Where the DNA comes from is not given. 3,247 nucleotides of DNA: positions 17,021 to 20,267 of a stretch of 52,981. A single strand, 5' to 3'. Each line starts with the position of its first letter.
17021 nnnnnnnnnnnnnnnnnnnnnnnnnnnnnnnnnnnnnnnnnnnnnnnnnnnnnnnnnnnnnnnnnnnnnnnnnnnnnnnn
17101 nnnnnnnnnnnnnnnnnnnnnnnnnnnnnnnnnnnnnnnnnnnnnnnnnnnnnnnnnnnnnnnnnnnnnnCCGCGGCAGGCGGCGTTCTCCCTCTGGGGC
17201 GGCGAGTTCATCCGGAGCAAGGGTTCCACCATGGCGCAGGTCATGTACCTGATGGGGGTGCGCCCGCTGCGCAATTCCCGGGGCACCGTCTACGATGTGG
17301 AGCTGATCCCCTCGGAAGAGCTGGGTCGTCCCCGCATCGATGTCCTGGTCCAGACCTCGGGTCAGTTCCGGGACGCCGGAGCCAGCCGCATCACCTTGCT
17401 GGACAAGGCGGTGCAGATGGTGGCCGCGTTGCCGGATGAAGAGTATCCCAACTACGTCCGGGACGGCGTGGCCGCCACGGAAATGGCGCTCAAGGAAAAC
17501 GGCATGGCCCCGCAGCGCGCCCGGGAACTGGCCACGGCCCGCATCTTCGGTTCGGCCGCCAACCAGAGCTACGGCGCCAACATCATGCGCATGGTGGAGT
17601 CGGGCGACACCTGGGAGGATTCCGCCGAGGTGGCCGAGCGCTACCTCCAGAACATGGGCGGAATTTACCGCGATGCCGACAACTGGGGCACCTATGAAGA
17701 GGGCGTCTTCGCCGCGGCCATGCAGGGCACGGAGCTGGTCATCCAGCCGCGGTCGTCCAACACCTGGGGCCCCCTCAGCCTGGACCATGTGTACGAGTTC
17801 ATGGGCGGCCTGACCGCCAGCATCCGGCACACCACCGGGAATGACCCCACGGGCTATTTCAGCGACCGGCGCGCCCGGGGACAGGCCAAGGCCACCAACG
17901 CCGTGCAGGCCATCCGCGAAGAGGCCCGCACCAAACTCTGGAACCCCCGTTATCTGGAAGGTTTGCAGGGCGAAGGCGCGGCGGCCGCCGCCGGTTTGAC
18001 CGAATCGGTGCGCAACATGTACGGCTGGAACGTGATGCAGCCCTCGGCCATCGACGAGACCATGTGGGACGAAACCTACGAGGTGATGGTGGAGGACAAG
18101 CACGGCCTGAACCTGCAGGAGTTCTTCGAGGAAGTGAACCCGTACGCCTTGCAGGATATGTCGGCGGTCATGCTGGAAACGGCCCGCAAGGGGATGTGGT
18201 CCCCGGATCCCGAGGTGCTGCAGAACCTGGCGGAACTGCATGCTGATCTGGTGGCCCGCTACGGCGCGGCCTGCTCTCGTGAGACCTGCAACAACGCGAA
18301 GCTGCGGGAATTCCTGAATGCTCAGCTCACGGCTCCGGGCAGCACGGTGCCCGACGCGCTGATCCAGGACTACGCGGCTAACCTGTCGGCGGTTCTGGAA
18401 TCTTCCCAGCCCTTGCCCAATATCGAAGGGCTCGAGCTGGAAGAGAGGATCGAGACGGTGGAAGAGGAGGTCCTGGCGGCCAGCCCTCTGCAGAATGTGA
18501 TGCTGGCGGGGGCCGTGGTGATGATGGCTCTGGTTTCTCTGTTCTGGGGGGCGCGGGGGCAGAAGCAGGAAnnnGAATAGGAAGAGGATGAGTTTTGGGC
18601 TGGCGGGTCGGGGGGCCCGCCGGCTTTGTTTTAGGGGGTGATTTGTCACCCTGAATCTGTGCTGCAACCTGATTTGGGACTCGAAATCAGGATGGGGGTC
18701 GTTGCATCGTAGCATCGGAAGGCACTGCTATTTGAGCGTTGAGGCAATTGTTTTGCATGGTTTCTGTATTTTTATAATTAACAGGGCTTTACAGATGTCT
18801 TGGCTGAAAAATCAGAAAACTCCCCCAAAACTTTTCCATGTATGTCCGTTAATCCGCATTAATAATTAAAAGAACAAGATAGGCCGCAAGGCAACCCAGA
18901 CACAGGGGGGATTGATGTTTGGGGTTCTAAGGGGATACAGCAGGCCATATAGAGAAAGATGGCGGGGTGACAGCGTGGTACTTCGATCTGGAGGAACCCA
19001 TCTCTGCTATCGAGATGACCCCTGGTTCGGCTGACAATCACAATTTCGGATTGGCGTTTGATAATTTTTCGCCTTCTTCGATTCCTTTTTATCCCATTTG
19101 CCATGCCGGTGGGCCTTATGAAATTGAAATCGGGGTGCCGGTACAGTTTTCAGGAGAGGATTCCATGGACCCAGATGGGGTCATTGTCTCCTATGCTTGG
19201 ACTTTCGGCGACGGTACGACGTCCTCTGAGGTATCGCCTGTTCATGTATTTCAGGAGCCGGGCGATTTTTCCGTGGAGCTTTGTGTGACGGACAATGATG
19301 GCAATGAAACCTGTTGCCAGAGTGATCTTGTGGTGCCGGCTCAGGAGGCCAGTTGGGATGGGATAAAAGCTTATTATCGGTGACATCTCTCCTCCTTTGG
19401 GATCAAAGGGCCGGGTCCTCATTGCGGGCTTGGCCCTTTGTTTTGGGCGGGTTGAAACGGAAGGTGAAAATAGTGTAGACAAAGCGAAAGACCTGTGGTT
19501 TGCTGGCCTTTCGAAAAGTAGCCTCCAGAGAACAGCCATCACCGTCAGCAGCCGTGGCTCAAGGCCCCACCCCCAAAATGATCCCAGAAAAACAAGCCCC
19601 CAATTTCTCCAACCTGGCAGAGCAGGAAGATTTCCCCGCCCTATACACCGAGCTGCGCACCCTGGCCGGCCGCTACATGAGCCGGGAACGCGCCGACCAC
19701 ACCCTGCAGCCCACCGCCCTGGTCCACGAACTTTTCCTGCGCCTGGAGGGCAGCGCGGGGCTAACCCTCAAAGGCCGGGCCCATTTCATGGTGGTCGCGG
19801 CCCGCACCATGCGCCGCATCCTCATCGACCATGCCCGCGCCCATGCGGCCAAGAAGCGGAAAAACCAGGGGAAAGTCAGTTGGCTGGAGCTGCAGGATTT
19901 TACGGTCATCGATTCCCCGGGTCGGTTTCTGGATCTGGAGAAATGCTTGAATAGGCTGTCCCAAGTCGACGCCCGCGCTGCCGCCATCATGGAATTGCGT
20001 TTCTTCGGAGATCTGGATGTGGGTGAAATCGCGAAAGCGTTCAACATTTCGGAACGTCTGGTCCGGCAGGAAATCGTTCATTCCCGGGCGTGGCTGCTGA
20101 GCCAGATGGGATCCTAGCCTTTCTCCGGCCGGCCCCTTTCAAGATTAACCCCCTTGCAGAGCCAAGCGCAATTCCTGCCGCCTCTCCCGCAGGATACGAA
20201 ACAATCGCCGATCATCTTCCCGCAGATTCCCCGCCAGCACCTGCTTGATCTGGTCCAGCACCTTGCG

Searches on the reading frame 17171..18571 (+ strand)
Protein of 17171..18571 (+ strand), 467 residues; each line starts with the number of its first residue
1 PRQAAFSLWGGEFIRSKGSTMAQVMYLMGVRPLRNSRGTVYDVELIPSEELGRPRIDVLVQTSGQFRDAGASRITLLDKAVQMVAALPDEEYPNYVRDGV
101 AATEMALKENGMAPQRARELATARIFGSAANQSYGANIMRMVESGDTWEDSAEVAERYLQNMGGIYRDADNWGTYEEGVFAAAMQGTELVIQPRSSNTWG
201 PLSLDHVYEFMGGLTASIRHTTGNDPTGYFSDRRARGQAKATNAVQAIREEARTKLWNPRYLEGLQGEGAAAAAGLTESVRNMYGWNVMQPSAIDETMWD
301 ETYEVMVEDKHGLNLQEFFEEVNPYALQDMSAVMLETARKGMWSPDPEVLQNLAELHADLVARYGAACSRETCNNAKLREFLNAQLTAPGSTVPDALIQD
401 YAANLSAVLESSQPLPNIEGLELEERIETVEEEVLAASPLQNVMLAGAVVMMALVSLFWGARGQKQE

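Call 37: search_solved_structures(query=window:17171-18571:+, max_evalue=1e-100, show_alignments=1)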
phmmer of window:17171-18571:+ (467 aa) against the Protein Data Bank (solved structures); distinct sequences matched with E-value up to 1e-100: 1.
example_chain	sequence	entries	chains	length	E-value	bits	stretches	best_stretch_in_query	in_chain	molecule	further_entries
9d26_A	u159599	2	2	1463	2.6e-128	431.8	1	1-458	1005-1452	HmuS heme dechelatase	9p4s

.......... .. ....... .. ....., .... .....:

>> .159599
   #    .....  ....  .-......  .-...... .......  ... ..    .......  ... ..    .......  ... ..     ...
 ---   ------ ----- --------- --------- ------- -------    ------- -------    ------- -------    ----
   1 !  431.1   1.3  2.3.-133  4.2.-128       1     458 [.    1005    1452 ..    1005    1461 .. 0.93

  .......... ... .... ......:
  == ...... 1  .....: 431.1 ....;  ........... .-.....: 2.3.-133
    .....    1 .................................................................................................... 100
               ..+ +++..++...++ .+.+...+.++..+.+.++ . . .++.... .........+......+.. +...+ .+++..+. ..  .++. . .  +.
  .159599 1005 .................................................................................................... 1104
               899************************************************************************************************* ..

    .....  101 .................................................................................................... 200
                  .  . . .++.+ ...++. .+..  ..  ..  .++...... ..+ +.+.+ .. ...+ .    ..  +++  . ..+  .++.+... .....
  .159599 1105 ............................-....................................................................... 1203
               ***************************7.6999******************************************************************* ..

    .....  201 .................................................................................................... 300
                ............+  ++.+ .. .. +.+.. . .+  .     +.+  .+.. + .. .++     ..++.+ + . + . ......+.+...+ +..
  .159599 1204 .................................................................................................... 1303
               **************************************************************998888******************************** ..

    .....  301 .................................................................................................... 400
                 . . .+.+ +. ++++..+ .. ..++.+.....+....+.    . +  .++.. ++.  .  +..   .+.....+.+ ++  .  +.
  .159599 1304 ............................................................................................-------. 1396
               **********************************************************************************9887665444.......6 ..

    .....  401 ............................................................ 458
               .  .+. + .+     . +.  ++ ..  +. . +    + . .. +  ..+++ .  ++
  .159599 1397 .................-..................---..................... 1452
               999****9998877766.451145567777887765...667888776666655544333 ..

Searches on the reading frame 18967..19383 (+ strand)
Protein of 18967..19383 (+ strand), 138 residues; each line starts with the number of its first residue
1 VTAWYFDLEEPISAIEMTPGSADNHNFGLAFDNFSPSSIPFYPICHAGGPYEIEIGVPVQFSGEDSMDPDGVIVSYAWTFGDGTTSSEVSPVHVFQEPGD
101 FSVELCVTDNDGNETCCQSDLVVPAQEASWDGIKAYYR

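Call 7: search_protein_families(library=pfam, proteins=[window:18967-19383:+], max_evalue=0.01)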
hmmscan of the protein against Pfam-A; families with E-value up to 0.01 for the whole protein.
window:18967-19383:+ (138 aa): 4 families
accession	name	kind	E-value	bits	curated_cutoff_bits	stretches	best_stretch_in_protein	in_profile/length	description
PF18911.6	PKD_4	-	1.3e-22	80.1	27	1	43-120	4-81/85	PKD domain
PF00801.26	PKD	-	1.8e-14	53.9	23.5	1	54-115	12-73/80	PKD domain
PF22352.2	K319L-like_PKD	-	5.6e-05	23.5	27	1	55-114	9-75/84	K319L-like, PKD domain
PF24107.1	DUF7382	-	0.0065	16.8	27.4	0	89-134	8-52/65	Domain of unknown function (DUF7382)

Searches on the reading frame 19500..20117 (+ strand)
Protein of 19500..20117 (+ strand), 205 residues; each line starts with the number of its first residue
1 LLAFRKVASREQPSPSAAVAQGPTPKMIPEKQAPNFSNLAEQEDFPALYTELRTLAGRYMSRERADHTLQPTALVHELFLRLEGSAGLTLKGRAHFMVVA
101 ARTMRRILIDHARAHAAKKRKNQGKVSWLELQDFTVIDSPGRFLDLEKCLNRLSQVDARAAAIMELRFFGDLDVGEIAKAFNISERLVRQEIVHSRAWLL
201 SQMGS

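Call 7: search_protein_families(library=pfam, proteins=[window:19500-20117:+], max_evalue=0.01)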
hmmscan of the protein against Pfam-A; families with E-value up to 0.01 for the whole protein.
window:19500-20117:+ (205 aa): 4 families
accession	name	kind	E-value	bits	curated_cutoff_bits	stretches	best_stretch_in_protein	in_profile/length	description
PF07638.17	Sigma70_ECF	-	1.1e-33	117.2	21.1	1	44-203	22-183/185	ECF sigma factor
PF08281.18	Sigma70_r4_2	-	3.7e-07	30.1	25.7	1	151-199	6-54/54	Sigma-70, region 4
PF04545.22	Sigma70_r4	-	1.2e-05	25.2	24.1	1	153-190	2-39/50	Sigma-70, region 4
PF06530.18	Phage_antitermQ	-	0.0072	16.7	26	0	146-197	53-104/118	Phage antitermination protein Q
